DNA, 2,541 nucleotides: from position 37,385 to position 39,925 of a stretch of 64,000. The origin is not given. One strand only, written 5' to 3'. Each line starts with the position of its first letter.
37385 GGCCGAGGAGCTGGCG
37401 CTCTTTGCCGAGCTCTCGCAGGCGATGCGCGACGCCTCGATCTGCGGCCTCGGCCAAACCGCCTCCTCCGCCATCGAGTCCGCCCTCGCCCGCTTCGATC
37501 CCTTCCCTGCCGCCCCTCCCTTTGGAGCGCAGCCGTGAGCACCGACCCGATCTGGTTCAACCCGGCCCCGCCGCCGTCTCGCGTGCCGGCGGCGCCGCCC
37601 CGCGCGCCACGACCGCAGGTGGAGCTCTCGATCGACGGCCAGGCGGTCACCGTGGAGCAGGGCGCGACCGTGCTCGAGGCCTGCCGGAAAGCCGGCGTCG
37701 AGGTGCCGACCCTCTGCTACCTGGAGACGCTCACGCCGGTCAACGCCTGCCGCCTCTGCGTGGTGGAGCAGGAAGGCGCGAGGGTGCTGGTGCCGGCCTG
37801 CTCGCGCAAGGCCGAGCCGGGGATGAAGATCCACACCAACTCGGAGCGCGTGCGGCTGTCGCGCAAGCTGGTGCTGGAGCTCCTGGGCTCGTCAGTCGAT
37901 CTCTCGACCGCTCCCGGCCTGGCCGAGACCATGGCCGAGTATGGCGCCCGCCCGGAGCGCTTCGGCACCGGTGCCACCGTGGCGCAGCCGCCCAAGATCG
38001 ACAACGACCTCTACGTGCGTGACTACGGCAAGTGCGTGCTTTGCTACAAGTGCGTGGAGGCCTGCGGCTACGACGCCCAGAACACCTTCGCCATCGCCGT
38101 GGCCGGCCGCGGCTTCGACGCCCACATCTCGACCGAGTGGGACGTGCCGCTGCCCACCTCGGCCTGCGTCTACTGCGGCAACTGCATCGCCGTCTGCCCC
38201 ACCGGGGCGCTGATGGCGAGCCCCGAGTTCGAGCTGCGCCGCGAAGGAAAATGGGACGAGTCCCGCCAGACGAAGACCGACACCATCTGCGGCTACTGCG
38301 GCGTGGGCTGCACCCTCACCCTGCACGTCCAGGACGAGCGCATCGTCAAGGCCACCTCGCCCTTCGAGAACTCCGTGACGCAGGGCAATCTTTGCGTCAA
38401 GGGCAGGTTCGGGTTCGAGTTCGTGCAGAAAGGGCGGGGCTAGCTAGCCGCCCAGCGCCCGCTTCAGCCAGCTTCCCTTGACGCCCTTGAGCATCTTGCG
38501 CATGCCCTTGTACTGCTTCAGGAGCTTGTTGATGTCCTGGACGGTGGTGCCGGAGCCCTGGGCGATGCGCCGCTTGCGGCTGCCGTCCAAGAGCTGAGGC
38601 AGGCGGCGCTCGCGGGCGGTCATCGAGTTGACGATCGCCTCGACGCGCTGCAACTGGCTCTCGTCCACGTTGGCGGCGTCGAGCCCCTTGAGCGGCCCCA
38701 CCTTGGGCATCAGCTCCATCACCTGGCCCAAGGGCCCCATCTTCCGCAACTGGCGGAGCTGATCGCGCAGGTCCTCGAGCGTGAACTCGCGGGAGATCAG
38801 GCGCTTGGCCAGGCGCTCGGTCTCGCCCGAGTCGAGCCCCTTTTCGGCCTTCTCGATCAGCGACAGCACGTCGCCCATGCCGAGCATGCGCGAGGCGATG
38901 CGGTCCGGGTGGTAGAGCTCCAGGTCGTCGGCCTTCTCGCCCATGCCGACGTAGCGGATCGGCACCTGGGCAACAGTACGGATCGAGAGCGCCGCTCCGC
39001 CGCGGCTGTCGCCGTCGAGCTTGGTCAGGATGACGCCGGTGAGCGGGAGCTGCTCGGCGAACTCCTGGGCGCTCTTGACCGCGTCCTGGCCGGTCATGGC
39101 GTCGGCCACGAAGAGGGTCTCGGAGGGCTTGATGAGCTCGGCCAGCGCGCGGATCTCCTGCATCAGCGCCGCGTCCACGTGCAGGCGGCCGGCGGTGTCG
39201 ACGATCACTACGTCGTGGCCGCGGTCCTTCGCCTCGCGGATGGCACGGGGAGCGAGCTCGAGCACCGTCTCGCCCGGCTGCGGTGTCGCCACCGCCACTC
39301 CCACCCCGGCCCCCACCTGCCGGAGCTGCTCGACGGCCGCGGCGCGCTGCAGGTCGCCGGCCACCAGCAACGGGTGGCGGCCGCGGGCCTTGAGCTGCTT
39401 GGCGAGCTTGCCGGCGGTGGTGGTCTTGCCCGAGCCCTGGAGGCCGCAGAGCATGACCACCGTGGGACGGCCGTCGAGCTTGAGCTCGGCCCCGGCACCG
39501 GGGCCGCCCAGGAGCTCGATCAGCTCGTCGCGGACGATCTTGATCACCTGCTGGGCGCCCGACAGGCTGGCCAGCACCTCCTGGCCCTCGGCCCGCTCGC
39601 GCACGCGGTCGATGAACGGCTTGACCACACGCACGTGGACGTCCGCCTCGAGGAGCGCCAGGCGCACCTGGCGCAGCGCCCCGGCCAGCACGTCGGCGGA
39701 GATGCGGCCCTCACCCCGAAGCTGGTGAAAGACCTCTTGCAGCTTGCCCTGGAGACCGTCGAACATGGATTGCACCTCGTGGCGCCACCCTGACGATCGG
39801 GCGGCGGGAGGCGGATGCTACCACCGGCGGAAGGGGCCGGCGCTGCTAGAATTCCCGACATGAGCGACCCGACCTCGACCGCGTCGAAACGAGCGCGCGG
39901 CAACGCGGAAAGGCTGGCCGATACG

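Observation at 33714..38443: Fissioned and order-permuted FdsA: catalytic domain gene first, NuoEF-fusion in the middle, FdsA N-terminal Fe-S domains last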

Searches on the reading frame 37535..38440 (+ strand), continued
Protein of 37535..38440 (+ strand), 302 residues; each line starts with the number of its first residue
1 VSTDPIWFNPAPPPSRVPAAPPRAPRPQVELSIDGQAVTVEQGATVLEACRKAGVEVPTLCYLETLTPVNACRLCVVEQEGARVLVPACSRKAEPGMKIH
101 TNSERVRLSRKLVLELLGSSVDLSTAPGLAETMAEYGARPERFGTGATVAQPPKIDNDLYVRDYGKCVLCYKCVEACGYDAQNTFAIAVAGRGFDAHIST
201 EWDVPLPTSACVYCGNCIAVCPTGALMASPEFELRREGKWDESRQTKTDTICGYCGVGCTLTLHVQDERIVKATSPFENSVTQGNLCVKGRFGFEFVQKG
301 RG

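Call 25: find_related_loci(query=A1, collection=genome_contigs, flank=8000)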
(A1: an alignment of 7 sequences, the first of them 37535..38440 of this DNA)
Query A1 (302 aa) in genome_contigs; peptide patterns used: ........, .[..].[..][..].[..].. (x = any residue, [..] = any of these).
600 stretches matched a pattern (row limit reached: there are more); 595 encode a relative of the query (tblastn E <= 1e-3); the best 80 are kept; 80 distinct loci.
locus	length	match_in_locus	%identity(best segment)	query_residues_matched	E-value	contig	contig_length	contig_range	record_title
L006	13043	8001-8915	77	1-302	6e-158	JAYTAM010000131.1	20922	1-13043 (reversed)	MAG: Thermoanaerobaculia bacterium isolate GFS_13892 GFS_13892_130, whole genome shotgun sequence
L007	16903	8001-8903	79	1-300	6e-158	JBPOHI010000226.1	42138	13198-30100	MAG: Acidobacteriota bacterium isolate MAG_190 c_000000215470, whole genome shotgun sequence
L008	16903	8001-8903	80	1-301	1e-157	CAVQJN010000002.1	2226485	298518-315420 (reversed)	MAG: Thermoanaerobaculia bacterium isolate MFD02416.bin.1.114 genome assembly, contig: contig_74413, whole genome shotgu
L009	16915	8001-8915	76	1-302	1e-156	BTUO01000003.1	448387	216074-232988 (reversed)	MAG: Acidobacteriota bacterium AMX-MBFR-36 DNA, sequence03, whole genome shotgun sequence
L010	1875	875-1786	77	1-301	2e-168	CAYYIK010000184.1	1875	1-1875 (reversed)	MAG TPA_asm: uncultured Thermoanaerobaculia bacterium isolate binchicken_co235_138 genome assembly, contig: NODE_122842_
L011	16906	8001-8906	78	1-301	6e-154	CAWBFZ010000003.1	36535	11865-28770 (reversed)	MAG: Thermoanaerobaculia bacterium isolate MFD04716.bin.2.310 genome assembly, contig: contig_117130, whole genome shotg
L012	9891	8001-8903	74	2-301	8e-143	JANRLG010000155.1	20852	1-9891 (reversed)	MAG: Thermoanaerobaculia bacterium isolate bins.484 k141_189992, whole genome shotgun sequence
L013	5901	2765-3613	72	17-298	1e-140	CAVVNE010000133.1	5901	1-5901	MAG: Bryobacterales bacterium isolate MFD09222.bin.2.110 genome assembly, contig: contig_42409, whole genome shotgun seq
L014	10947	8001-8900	70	1-299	1e-138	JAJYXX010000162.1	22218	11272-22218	MAG: Chloroflexi bacterium isolate FK3.bin76 NODE_4577_length_22218_cov_6.078856, whole genome shotgun sequence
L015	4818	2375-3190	76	28-298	3e-140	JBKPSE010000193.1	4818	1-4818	MAG: Acidobacteriota bacterium isolate GS_EKS_MAG_00030 GS_EKS_000002111396, whole genome shotgun sequence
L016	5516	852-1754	68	2-301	2e-138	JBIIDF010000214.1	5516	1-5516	MAG: Vicinamibacterales bacterium isolate ME2000-08-17pf_3300042335_group1_bin147 Rohwer_bin12_scaffold_19634_c1, whole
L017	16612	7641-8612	65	1-299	1e-137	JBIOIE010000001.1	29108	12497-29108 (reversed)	MAG: Candidatus Limnocylindrales bacterium isolate GcL4-5 k141_215337_length_29108_cov_20.0114, whole genome shotgun seq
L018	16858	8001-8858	70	13-298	3e-137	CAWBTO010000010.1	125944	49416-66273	MAG: Terriglobia bacterium isolate MFD01299.bin.1.55 genome assembly, contig: contig_91453, whole genome shotgun sequenc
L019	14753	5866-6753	71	29-299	5e-137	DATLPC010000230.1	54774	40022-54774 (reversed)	MAG TPA_asm: Gemmatimonadaceae bacterium isolate SMAG_U13842 k141_328071, whole genome shotgun sequence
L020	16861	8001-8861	72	17-302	3e-137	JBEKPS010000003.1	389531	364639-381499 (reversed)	MAG: Vulcanimicrobiaceae bacterium isolate SPRUCE 46 SPRUCE_46_3, whole genome shotgun sequence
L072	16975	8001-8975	65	1-300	2e-131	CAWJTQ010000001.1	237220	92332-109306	MAG: uncultured Isosphaeraceae bacterium isolate MFD04463.bin.2.81 genome assembly, contig: contig_15776, whole genome s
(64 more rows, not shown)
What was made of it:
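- These loci come from Acidobacteriota, Chloroflexota, Gemmatimonadota, Eremiobacterota, Dormibacterota, Planctomycetota and Eisenbacteria (call 25).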

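Call 34: find_encoding_contigs(protein=P0211, flank=6000, max_places=2)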
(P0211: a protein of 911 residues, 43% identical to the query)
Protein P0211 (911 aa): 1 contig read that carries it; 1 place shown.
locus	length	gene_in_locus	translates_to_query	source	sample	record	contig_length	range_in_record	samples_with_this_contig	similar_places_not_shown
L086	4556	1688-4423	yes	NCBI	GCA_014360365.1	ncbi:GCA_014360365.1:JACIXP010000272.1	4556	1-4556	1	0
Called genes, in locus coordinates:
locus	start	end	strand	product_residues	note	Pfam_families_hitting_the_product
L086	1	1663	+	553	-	PF10589:NADH_4Fe-4S, PF14691:Fer4_20, PF00070:Pyr_redox (faint), PF00890:FAD_binding_2 (faint), PF01266:DAO (faint), PF07992:Pyr_redox_2, PF13450:NAD_binding_8, PF13738:Pyr_redox_3 (weak), +2 more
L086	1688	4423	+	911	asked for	PF13510:Fer2_4, PF10588:NADH-G_4Fe-4S_3, PF22117:Fer4_Nqo3 (weak), PF12838:Fer4_7 (weak), PF13183:Fer4_8 (weak), PF04879:Molybdop_Fe4S4, PF00384:Molybdopterin, PF01568:Molydop_binding, +2 more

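Call 35: find_encoding_contigs(protein=P0226, flank=6000, max_places=2)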
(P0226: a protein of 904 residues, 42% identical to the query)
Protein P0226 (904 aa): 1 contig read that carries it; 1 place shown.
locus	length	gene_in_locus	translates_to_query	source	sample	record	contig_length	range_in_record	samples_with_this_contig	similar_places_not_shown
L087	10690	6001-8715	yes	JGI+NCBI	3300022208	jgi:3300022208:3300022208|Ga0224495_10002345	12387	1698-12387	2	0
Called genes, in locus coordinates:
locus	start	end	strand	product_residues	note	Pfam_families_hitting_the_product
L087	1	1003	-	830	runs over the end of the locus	PF18998:Flg_new_2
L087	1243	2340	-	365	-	PF04055:Radical_SAM, PF06969:HemN_C (weak)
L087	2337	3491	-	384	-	PF01702:TGT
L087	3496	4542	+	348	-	PF00072:Response_reg, PF13581:HATPase_c_2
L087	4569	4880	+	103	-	PF01257:2Fe-2S_thioredx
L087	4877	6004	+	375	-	PF01512:Complex1_51K, PF10531:SLBB (weak), PF10589:NADH_4Fe-4S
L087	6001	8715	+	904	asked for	PF00111:Fer2, PF13510:Fer2_4, PF22117:Fer4_Nqo3, PF12838:Fer4_7 (weak), PF04879:Molybdop_Fe4S4, PF00384:Molybdopterin, PF01568:Molydop_binding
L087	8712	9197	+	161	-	PF05163:DinB, PF12867:DinB_2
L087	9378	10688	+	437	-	?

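Call 43: search_protein_families(library=ncbifam, proteins=[window:37535-38440:+])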
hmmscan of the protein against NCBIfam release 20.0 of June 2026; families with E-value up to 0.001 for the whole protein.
window:37535-38440:+ (302 aa): 39 families (the best 25 are shown)
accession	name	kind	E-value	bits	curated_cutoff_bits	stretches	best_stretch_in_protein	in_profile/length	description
NF040763.1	FeFe_hydrog_A6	exception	4.9e-51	173.8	765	1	29-231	1-210/571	NADH-dependent [FeFe] hydrogenase, group A6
TIGR01973.1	NuoG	equivalog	1.4e-41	143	470.05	1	32-300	2-267/606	NADH-quinone oxidoreductase subunit NuoG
NF005745.0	PRK07569.1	equivalog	7.6e-39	133.5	333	1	30-228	5-209/238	bidirectional hydrogenase complex protein HoxU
NF006305.0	PRK08493.1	equivalog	9.4e-33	113.3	591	2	29-115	2-86/819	NADH-quinone oxidoreductase subunit G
NF040762.1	Hydr_FeFe_Clost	exception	4.2e-30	104.9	900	1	30-234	2-212/572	ferredoxin hydrogenase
NF005895.0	PRK07860.1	equivalog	2.6e-25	88.6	802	1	24-299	13-288/811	NADH-quinone oxidoreductase subunit G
NF009454.0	PRK12814.1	equivalog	4.4e-21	74.9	916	1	28-116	3-91/657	putative NADPH-dependent glutamate synthase small subunit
TIGR02512.1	FeFe_hydrog_A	subfamily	2.6e-13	49.6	405.95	1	161-231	3-72/375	[FeFe] hydrogenase, group A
TIGR01591.1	Fdh-alpha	equivalog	8.7e-13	47.2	666.25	1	250-299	1-50/672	formate dehydrogenase subunit alpha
NF006221.0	PRK08348.1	subfamily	1.2e-10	41.2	124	1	161-244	40-110/136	NADH-plastoquinone oxidoreductase subunit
NF004537.0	PRK05888.1-3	equivalog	2.2e-09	37.2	163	1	210-237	114-141/204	NADH-quinone oxidoreductase subunit NuoI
NF009053.0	PRK12387.1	subfamily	1.2e-08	34.9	204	1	163-256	36-121/180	formate hydrogenlyase complex iron-sulfur subunit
TIGR01971.1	NuoI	subfamily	9.2e-08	31.7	113.05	1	208-237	80-109/121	NADH-quinone oxidoreductase, chain I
TIGR00403.1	ndhI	equivalog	1.5e-07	31.2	302.35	1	210-236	103-129/183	NAD(P)H-quinone oxidoreductase subunit I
NF042909.1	FMH_DH_FwdF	exception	2.3e-07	30.3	375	1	163-258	53-149/336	tungsten-dependent formylmethanofuran dehydrogenase subunit FwdF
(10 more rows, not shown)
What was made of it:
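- Closest known: HoxEFU diaphorase module of NAD-reducing [NiFe] hydrogenases. Same: The HoxU model scores 133 bits on residues 30-228 (call 43).
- The Fe-S protein scores on HoxU and [FeFe]-hydrogenase N-terminal models (call 43).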

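Call 46: find_homologous_proteins(query=L072:8001-9014:+)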
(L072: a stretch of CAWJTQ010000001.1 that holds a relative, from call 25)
Query L072:8001-9014:+ (338 aa): 8000 proteins with E <= 0.001 among 8000 candidates; the best 120 are listed.
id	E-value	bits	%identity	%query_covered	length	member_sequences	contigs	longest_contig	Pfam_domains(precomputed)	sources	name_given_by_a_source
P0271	2.7e-205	699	91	97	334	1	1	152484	PF13510.12,PF00037.33,PF12838.13,PF22117.3,PF13237.12,PF13187.12,PF04879.22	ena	-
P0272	8.0e-205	698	91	98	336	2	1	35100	PF13510.12,PF00037.33,PF13484.12,PF12838.13,PF22117.3,PF13237.12,PF13187.12,PF04879.22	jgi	jgi:predicted molibdopterin-dependent oxidoreductase YjgC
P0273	5.7e-197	672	88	98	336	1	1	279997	PF13510.12,PF00037.33,PF13484.12,PF12838.13,PF22117.3,PF13237.12,PF13187.12,PF04879.22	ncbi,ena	-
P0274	1.2e-194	664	86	98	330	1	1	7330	PF13510.12,PF00037.33,PF13484.12,PF12838.13,PF22117.3,PF13237.12,PF13187.12,PF04879.22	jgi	jgi:predicted molibdopterin-dependent oxidoreductase YjgC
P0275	5.9e-192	656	83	100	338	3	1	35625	PF13510.12,PF00037.33,PF13484.12,PF12838.13,PF22117.3,PF13237.12,PF13187.12,PF04879.22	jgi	jgi:predicted molibdopterin-dependent oxidoreductase YjgC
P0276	8.4e-192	655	86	99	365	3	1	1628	PF13510.12,PF00037.33,PF13484.12,PF12838.13,PF22117.3,PF13237.12,PF13187.12,PF04879.22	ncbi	-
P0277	4.9e-191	653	85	97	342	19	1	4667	PF13510.12,PF00037.33,PF13484.12,PF12838.13,PF22117.3,PF13237.12,PF13187.12,PF04879.22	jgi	jgi:predicted molibdopterin-dependent oxidoreductase YjgC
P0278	7.4e-190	649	85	97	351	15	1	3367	PF13510.12,PF00037.33,PF12838.13,PF22117.3,PF13187.12,PF04879.22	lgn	-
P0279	9.1e-190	648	84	98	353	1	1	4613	PF13510.12,PF00037.33,PF13484.12,PF12838.13,PF22117.3,PF13237.12,PF13187.12,PF04879.22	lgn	-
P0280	2.8e-189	647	86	91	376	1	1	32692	PF13510.12,PF00037.33,PF12838.13,PF22117.3,PF13237.12,PF13187.12,PF04879.22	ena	-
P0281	1.7e-188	644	83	98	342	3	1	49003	PF13510.12,PF00037.33,PF13484.12,PF12838.13,PF22117.3,PF13237.12,PF13187.12,PF04879.22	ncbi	-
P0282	1.9e-188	644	83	99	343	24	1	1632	PF13510.12,PF00037.33,PF13484.12,PF12838.13,PF22117.3,PF13237.12,PF13187.12,PF04879.22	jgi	jgi:predicted molibdopterin-dependent oxidoreductase YjgC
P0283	2.8e-188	643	83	97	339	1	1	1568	PF13510.12,PF00037.33,PF12838.13,PF22117.3,PF13237.12,PF13187.12,PF04879.22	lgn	-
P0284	3.3e-188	643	84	98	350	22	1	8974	PF13510.12,PF00037.33,PF13484.12,PF12838.13,PF22117.3,PF13237.12,PF13187.12,PF04879.22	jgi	jgi:predicted molibdopterin-dependent oxidoreductase YjgC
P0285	3.5e-188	643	83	97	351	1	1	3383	PF13510.12,PF00037.33,PF12838.13,PF22117.3,PF13237.12,PF13187.12,PF04879.22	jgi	jgi:predicted molibdopterin-dependent oxidoreductase YjgC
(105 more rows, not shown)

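Call 66: search_protein_families(library=pfam, proteins=[L017:77-718:+, L017:919-1815:+, L017:1894-2964:+, L017:1965-3836:+, L017:2960-3802:-, L017:9725-10933:-, L017:9974-11176:+, L017:11176-12123:+, L017:12107-14227:+, L017:14230-15594:-], max_evalue=0.00001)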
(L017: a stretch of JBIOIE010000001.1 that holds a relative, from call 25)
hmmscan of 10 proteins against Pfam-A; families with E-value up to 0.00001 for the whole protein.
L017:77-718:+ (214 aa): 0 families

L017:919-1815:+ (299 aa): 0 families

L017:1894-2964:+ (357 aa): 2 families
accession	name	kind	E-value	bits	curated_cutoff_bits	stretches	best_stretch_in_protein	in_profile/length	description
PF00586.29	AIRS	-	8.1e-24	84.6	24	1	61-167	2-112/112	AIR synthase related protein, N-terminal domain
PF02769.27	AIRS_C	-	1.3e-18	68.1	23.1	1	179-355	1-153/156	AIR synthase related protein, C-terminal domain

L017:1965-3836:+ (624 aa): 1 family
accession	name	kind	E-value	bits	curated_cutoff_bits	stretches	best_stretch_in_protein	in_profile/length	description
PF02634.21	FdhD-NarQ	-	6.2e-62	209.9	27.2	1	367-621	1-236/237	FdhD/NarQ family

L017:2960-3802:- (281 aa): 0 families

L017:9725-10933:- (403 aa): 0 families

L017:9974-11176:+ (401 aa): 2 families
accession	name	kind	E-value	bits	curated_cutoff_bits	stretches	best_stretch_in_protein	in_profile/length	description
PF01979.26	Amidohydro_1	-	9.9e-53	180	25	1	49-394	2-343/345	Amidohydrolase family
PF07969.17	Amidohydro_3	-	9.3e-20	72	29.7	1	175-396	229-471/472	Amidohydrolase family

L017:11176-12123:+ (316 aa): 1 family
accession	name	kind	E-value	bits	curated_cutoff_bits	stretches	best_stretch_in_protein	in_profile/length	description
PF02126.24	PTE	-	7.7e-62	209.8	22.4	1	14-309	4-297/298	Phosphotriesterase family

L017:12107-14227:+ (707 aa): 0 families

L017:14230-15594:- (455 aa): 4 families
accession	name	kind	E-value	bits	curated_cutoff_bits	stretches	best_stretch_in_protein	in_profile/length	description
PF01476.26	LysM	-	5.9e-23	81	20.9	2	141-184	1-43/43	LysM domain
PF23473.1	LysM3_LYK4_5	-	5.6e-15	55.6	29.3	2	139-175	3-38/48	LYK4/5 LysM3 domain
PF08486.15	SpoIID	-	8.5e-07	30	23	1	298-383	7-90/97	Stage II sporulation protein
PF23577.1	LysM_RLK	-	5.6e-06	26.7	27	0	139-160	1-22/44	LysM domain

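Call 67: search_protein_families(library=ncbifam, proteins=[L017:1894-2964:+], max_evalue=0.00001)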
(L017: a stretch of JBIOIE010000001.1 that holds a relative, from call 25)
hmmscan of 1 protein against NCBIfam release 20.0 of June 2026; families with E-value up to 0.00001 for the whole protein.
L017:1894-2964:+ (357 aa): 11 families
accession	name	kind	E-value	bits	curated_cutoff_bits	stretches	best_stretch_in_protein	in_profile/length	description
TIGR00476.1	selD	equivalog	1.5e-104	349.6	125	1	19-325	2-309/311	selenide, water dikinase SelD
NF002098.0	PRK00943.1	equivalog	1.4e-89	300.4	299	1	17-350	6-337/347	selenide, water dikinase SelD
NF010705.0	PRK14105.1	equivalog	1.2e-52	178.9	291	2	17-193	6-180/345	selenide, water dikinase SelD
TIGR04369.1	fusion_not_SelD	hypoth_equivalog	1.7e-49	168.6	700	1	20-327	350-686/701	oxidoreductase/SelD-related fusion protein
TIGR01379.1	thiL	equivalog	3.2e-24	85.5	184.15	1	57-275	21-246/320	thiamine-phosphate kinase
NF004351.0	PRK05731.1-4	equivalog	9.8e-16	57.7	324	1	57-283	35-264/321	thiamine-phosphate kinase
TIGR04049.1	AIR_rel_sll0787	hypoth_equivalog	6.3e-14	51.8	321.3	1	57-267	40-243/318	sll0787 family AIR synthase-like protein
TIGR03267.1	methan_mark_2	hypoth_equivalog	2e-10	40.2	365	1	57-266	41-247/323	methanogenesis marker 2 protein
TIGR02124.1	hypE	equivalog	6e-09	35.3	251.6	1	56-268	29-246/332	hydrogenase expression/formation protein HypE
NF004353.0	PRK05731.2-2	equivalog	8.1e-08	31.7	301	1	64-276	23-236/311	thiamine-phosphate kinase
NF004354.0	PRK05731.2-3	equivalog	3.6e-06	26.6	204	1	97-192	55-149/273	thiamine-phosphate kinase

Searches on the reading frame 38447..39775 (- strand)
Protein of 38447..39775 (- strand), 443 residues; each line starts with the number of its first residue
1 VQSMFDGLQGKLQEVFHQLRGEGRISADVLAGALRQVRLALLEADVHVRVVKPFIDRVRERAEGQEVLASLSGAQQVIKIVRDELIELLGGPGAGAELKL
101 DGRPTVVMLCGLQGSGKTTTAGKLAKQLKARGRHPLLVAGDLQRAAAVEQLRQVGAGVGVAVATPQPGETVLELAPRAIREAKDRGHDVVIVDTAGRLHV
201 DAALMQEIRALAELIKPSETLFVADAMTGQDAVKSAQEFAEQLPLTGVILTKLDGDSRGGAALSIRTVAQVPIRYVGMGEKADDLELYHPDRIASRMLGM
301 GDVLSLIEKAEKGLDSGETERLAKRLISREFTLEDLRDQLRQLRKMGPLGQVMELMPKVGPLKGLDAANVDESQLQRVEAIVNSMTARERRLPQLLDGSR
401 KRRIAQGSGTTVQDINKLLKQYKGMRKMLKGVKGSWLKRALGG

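Call 6: search_protein_families(library=pfam, proteins=[window:38447-39775:-], max_evalue=0.001)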
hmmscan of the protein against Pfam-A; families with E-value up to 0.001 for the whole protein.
window:38447-39775:- (443 aa): 11 families
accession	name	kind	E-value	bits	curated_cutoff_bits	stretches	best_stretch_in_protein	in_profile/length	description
PF00448.28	SRP54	-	3.5e-71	239.3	22.7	1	104-299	1-196/196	SRP54-type protein, GTPase domain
PF02978.25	SRP_SPB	-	3.8e-33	114.2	27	1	330-429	1-91/91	Signal peptide binding domain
PF02881.24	SRP54_N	-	1.6e-19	70.3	22.4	1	8-85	1-75/75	SRP54-type protein, helical bundle domain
PF13401.12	AAA_22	-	1.6e-08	35.4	27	1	104-217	5-111/130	AAA domain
PF13207.12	AAA_17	-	3e-07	31.3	27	1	111-221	2-106/136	AAA domain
PF13671.12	AAA_33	-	3.3e-06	27.9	27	1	106-213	1-93/143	AAA domain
PF01656.29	CbiA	-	9.3e-06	26.1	25.4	1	114-258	9-88/125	CobQ/CobB/MinD/ParA nucleotide binding domain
PF06414.18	Zeta_toxin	-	1.4e-05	25.1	22.3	1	101-207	13-116/199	Zeta toxin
PF01583.26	APS_kinase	-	2.8e-05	24.6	21.1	1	104-150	2-48/152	Adenylylsulphate kinase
PF13191.12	AAA_16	-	0.00017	22.5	32.6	1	101-228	21-142/167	AAA ATPase domain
PF20720.3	nSTAND3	-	0.00084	19.5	27.2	0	105-143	18-55/155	Novel STAND NTPase 3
